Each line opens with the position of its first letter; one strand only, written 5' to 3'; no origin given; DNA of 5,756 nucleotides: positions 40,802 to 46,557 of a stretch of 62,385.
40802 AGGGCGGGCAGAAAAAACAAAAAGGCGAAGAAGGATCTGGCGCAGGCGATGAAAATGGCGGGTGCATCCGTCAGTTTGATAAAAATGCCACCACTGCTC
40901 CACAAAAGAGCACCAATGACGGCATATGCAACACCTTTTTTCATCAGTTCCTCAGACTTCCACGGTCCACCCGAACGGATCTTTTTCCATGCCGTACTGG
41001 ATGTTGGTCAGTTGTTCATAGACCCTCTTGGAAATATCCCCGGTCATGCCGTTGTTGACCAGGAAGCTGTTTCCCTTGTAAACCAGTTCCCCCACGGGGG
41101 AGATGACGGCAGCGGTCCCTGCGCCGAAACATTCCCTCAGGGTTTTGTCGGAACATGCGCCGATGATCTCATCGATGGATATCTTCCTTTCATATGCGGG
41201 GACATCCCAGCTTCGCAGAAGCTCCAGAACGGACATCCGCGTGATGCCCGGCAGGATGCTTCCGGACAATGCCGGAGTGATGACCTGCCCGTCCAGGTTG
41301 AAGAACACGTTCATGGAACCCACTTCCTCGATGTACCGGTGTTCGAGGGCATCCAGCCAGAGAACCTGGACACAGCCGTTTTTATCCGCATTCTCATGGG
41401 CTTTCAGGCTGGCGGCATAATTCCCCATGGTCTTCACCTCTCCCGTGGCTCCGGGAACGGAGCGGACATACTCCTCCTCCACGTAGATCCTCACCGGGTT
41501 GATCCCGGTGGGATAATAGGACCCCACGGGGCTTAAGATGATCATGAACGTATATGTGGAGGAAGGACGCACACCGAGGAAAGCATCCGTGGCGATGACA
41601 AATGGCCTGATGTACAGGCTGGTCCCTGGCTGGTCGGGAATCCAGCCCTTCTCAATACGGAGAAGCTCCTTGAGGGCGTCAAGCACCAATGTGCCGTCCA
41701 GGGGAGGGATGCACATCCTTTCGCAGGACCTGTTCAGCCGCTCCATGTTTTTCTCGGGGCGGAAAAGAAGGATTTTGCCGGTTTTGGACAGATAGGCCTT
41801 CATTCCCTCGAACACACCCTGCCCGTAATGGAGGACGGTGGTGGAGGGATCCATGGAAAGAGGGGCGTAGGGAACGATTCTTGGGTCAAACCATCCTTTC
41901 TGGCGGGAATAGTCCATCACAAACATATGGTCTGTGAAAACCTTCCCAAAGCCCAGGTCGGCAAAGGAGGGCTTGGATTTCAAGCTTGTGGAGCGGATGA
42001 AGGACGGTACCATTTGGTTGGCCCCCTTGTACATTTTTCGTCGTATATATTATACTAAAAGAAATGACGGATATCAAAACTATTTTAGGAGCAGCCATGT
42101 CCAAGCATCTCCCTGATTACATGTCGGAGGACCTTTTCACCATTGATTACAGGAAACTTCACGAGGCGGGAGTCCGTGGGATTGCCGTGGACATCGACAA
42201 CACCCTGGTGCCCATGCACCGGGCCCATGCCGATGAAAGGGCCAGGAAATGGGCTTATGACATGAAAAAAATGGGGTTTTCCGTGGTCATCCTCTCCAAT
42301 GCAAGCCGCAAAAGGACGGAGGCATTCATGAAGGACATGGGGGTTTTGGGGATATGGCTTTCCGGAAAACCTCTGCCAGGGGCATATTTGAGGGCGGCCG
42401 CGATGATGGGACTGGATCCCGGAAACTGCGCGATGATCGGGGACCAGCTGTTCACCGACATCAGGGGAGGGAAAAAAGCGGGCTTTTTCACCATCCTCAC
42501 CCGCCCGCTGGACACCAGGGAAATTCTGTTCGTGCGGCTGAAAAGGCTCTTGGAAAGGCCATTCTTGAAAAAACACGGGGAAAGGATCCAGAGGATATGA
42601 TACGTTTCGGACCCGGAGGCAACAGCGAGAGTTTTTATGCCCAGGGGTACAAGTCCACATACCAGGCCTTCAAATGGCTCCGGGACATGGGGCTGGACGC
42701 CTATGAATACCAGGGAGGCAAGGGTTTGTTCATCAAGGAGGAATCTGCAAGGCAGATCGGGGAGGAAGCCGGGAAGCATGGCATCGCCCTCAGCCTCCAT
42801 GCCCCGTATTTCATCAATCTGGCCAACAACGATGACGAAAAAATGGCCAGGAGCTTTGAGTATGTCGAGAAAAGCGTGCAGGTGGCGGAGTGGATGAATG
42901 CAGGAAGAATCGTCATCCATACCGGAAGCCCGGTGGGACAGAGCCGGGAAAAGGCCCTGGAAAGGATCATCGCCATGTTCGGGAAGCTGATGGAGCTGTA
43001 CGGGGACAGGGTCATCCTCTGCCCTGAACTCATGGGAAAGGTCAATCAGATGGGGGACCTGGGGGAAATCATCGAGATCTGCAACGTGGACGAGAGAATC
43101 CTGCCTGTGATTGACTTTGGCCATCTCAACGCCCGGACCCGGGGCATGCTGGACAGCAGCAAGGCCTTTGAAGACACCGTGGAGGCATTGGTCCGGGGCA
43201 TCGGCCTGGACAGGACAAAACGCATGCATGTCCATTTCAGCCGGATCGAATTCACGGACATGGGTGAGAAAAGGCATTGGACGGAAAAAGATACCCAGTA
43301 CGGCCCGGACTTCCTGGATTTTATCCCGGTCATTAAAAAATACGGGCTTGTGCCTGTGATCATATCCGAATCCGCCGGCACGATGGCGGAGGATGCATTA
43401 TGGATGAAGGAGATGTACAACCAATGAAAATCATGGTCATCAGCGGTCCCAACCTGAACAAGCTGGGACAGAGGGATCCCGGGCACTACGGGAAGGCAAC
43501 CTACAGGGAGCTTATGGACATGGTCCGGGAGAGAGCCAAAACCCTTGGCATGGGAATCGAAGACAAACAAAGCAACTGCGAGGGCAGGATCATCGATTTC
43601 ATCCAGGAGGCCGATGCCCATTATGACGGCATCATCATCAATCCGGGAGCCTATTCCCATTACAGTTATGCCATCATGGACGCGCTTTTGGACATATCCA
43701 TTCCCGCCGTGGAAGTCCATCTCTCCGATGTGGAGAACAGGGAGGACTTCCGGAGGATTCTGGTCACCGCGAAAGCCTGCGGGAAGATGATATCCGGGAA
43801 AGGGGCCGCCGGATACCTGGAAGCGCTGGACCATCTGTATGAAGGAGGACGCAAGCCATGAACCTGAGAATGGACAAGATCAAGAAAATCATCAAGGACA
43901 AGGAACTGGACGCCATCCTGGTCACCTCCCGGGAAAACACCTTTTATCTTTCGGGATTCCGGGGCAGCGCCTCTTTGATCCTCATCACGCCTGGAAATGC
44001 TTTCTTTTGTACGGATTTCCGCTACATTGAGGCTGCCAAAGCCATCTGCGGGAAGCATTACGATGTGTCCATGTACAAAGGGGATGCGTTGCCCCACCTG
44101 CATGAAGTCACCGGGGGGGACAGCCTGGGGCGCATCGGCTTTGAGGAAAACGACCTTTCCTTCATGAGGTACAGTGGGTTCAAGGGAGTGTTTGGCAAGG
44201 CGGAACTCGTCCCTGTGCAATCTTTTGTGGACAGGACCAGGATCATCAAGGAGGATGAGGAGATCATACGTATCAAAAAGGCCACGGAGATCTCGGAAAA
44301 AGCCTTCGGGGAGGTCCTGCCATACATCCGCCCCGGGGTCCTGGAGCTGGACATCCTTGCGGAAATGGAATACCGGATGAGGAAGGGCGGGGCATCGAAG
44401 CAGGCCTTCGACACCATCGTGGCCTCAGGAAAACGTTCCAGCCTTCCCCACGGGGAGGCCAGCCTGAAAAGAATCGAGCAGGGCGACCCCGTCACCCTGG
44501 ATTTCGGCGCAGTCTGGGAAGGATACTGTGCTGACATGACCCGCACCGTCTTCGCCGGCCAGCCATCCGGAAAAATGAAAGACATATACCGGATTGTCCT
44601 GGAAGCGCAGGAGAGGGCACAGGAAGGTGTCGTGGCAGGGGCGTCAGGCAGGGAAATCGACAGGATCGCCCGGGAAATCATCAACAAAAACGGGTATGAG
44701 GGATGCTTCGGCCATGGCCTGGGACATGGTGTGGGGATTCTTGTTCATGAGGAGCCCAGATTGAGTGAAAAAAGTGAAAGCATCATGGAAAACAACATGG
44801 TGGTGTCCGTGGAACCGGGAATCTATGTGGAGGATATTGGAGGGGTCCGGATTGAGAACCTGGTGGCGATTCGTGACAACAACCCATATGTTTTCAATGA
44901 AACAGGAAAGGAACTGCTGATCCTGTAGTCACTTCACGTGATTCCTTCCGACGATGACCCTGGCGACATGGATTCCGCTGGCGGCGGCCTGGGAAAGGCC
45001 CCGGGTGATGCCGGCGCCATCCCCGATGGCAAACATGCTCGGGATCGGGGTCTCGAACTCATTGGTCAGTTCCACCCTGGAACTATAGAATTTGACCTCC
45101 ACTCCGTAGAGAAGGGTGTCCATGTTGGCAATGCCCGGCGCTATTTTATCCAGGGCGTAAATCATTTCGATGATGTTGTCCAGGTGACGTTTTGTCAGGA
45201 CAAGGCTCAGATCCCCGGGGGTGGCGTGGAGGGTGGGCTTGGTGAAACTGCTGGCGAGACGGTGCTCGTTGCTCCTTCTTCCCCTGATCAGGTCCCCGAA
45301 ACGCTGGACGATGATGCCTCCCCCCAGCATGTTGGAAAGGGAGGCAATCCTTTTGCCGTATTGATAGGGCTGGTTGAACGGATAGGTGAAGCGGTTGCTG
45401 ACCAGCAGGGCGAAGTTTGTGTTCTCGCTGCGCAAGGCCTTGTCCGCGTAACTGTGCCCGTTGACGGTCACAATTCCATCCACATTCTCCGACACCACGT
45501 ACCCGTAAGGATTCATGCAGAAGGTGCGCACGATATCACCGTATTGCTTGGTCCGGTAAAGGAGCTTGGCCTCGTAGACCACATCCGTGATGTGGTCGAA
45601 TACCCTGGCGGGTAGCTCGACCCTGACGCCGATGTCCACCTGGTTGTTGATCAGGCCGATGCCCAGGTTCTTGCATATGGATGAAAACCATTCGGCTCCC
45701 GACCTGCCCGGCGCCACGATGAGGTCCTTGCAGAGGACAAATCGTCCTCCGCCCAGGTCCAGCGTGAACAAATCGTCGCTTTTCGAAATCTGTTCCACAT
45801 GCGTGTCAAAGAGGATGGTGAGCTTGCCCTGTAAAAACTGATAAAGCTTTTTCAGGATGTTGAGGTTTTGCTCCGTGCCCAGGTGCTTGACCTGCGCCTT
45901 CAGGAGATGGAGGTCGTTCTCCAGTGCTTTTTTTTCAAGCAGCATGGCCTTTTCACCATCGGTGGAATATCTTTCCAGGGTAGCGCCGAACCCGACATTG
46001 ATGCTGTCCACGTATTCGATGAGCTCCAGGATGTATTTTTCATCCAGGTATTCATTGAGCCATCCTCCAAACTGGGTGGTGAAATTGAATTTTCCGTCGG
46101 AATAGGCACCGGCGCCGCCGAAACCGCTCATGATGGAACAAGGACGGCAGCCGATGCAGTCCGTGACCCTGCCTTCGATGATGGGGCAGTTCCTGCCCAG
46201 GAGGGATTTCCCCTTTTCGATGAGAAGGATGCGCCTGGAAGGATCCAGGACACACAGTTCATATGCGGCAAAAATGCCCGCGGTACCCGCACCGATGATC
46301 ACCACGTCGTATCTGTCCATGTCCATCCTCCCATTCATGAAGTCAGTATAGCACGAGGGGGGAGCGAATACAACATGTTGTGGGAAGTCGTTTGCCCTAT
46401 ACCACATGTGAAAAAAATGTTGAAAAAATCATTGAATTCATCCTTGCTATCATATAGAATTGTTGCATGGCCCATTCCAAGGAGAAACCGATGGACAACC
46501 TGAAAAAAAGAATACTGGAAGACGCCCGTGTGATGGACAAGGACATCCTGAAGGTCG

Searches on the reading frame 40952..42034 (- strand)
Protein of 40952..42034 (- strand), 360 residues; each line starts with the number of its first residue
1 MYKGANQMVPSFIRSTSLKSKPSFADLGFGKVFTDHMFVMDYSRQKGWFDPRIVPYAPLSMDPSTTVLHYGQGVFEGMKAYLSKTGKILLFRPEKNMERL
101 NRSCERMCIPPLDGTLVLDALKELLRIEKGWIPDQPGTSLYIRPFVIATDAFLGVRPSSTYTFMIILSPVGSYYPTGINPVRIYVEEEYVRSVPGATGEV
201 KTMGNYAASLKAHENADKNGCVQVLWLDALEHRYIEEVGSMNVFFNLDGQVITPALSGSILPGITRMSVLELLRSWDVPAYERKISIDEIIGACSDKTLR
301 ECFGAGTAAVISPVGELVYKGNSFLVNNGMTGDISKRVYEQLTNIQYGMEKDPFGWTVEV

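Call 40: search_protein_families(library=pfam, proteins=[window:40952-42034:-])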
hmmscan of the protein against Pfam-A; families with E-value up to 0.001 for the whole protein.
window:40952-42034:- (360 aa): 1 family
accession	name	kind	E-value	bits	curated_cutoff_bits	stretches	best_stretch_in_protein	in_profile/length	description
PF01063.24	Aminotran_4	-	6.7e-35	121.4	28.5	1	73-316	1-222/223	Amino-transferase class IV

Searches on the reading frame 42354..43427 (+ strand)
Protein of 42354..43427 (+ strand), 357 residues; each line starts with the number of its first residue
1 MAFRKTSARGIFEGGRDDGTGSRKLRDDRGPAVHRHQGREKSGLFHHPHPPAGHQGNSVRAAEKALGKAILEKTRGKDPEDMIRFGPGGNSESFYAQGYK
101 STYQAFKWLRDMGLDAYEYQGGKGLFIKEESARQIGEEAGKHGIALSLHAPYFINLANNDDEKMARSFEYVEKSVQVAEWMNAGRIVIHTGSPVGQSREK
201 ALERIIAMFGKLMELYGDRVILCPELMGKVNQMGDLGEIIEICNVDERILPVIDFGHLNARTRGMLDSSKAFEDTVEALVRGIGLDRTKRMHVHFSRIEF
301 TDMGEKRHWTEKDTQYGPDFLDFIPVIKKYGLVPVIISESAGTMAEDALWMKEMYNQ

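Call 40: search_protein_families(library=pfam, proteins=[window:42354-43427:+])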
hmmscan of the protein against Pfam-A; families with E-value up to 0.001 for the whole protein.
window:42354-43427:+ (357 aa): 1 family
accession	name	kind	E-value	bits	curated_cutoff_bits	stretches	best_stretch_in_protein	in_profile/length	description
PF01261.30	AP_endonuc_2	-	8.8e-27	94.8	31.1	1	106-352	1-247/249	Xylose isomerase-like TIM barrel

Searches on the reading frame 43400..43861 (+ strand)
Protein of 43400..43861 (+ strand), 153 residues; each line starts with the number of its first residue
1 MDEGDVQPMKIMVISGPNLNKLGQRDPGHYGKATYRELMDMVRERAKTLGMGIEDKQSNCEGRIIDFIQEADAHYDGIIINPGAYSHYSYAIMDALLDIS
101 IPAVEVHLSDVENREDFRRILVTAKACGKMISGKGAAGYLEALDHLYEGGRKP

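Call 41: search_protein_families(library=pfam, proteins=[window:43400-43861:+])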
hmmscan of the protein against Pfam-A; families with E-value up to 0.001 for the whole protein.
window:43400-43861:+ (153 aa): 1 family
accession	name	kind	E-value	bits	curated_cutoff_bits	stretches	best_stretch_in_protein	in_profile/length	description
PF01220.24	DHquinase_II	-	4.6e-51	172.6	23.3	1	10-146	1-137/138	Dehydroquinase class II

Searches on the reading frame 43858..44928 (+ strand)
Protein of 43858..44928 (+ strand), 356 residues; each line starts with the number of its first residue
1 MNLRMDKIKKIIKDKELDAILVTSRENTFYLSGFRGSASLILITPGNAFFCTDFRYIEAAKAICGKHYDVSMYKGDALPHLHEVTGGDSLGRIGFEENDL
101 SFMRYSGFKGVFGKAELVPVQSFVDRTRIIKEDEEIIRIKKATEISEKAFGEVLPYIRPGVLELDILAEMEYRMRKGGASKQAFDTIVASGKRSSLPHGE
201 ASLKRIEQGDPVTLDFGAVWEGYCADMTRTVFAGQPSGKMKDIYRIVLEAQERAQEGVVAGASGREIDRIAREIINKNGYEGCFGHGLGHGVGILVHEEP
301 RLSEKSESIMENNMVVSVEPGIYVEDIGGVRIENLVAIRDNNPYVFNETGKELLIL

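Call 41: search_protein_families(library=pfam, proteins=[window:43858-44928:+])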
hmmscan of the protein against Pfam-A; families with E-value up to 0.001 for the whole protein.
window:43858-44928:+ (356 aa): 2 families
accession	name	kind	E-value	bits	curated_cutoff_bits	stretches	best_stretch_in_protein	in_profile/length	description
PF00557.29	Peptidase_M24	-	4.1e-68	229.7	23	1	138-339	2-207/208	Metallopeptidase family M24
PF01321.24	Creatinase_N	-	2.4e-24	86.8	22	1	4-130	1-128/128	Creatinase/Prolidase N-terminal domain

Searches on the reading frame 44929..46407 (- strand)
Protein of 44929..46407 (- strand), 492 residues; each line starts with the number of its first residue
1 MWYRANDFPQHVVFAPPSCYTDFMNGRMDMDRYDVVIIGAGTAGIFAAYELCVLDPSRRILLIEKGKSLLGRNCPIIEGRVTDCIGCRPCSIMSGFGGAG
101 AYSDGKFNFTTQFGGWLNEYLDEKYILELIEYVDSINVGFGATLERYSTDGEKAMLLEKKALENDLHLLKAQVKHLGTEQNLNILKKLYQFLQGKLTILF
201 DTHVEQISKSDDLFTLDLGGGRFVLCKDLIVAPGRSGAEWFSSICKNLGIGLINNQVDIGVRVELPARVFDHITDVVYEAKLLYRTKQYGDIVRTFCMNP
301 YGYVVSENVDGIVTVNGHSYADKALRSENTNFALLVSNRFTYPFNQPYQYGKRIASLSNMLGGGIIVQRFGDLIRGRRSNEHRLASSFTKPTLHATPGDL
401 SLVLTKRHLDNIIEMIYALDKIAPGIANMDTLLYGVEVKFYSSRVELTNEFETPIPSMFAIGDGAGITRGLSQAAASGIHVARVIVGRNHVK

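Call 41: search_protein_families(library=pfam, proteins=[window:44929-46407:-])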
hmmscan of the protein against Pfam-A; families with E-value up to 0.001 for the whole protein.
window:44929-46407:- (492 aa): 8 families
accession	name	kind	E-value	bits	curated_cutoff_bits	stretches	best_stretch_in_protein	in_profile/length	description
PF21688.3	FAD-depend_C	-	3.5e-11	44.1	27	1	259-438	4-195/197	FAD-dependent protein, C-terminal domain-like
PF07992.20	Pyr_redox_2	-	6.6e-08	32.8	26.1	1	33-76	1-42/291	Pyridine nucleotide-disulphide oxidoreductase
PF03486.20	HI0933_like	-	4.1e-06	26.9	50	1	34-69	2-35/244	HI0933-like protein Rossmann domain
PF13738.12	Pyr_redox_3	-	8.2e-05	22.4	30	0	154-235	55-134/305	Pyridine nucleotide-disulphide oxidoreductase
PF01266.30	DAO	-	0.00017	21.7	27.9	1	34-67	1-32/353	FAD dependent oxidoreductase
PF01134.28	GIDA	-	0.00034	20.2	22.1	0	34-54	1-21/391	Glucose inhibited division protein A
PF01946.23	Thi4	-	0.00046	19.9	26.2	1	28-68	13-52/235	Thi4 family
PF13450.12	NAD_binding_8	-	0.00099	19.8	21.9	0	37-69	1-31/68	NAD(P)-binding Rossmann-like domain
